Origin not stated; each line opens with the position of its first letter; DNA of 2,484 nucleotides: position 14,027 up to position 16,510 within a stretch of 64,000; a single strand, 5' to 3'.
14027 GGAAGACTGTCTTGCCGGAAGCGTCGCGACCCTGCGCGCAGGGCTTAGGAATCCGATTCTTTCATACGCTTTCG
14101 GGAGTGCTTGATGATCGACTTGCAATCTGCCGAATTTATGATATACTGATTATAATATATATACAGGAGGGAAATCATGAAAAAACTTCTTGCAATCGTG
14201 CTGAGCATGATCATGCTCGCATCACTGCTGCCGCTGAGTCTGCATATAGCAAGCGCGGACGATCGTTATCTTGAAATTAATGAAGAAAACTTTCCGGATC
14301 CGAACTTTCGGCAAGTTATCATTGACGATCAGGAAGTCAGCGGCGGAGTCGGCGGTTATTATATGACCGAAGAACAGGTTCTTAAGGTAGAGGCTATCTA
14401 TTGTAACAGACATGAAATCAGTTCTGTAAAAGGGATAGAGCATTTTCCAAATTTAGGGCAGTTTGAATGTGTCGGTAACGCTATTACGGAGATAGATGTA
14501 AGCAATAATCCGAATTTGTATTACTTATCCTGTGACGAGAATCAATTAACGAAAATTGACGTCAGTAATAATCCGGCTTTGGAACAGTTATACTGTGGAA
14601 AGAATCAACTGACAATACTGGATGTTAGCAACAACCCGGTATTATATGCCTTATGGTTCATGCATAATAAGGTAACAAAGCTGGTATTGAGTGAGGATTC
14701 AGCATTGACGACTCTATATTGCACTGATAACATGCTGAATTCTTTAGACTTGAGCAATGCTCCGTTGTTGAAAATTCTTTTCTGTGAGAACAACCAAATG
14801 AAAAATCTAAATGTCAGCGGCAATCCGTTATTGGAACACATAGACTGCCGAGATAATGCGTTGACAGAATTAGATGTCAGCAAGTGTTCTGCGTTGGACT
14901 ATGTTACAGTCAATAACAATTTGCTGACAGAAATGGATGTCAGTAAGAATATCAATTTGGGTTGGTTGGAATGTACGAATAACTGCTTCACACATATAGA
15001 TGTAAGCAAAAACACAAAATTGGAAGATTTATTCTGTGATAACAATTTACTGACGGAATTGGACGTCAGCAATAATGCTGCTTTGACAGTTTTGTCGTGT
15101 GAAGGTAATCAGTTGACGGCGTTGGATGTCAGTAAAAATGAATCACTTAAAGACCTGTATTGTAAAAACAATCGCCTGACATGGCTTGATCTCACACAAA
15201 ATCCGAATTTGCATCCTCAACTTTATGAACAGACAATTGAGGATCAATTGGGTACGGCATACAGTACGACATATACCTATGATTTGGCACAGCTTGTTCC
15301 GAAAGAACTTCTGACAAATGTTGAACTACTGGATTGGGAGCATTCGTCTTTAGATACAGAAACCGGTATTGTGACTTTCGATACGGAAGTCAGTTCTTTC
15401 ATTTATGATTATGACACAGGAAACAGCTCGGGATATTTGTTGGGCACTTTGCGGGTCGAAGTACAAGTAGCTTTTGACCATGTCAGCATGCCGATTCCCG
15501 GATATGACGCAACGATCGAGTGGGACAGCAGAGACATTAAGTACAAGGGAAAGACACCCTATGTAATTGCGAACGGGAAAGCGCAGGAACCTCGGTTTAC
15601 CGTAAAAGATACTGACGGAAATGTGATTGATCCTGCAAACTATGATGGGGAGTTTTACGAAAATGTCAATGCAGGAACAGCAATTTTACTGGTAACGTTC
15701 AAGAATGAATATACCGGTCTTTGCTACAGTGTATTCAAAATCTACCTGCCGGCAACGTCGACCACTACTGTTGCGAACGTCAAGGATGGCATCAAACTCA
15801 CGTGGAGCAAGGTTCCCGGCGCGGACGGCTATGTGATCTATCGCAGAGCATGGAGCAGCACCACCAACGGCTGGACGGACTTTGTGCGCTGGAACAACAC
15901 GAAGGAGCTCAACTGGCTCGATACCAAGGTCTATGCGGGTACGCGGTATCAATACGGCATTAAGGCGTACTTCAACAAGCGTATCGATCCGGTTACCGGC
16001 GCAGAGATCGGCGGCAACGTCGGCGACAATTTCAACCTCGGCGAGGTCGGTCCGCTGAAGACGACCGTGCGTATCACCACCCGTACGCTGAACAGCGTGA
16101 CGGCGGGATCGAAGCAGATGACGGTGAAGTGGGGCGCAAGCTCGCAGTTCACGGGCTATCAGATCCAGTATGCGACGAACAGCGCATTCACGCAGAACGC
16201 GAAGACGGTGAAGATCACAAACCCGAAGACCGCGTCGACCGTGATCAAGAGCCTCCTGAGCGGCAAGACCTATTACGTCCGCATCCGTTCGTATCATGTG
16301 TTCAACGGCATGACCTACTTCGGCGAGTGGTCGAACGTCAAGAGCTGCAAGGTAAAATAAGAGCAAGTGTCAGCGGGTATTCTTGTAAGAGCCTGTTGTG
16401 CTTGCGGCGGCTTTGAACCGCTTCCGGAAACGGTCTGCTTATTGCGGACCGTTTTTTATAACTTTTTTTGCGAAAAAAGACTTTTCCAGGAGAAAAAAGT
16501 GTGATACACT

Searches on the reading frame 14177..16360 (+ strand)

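Call 63: search_protein_families(library=pfam, proteins=[window:14177-16360:+], max_evalue=0.001)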
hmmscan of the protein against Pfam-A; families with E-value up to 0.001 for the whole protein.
window:14177-16360:+ (727 aa): 2 families
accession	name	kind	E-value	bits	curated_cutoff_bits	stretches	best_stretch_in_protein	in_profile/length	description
PF12799.13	LRR_4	-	8.7e-16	58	27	0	112-149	1-40/44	Leucine Rich repeats (2 copies)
PF00041.27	fn3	-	2e-05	25.1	25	1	641-706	9-69/84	Fibronectin type III domain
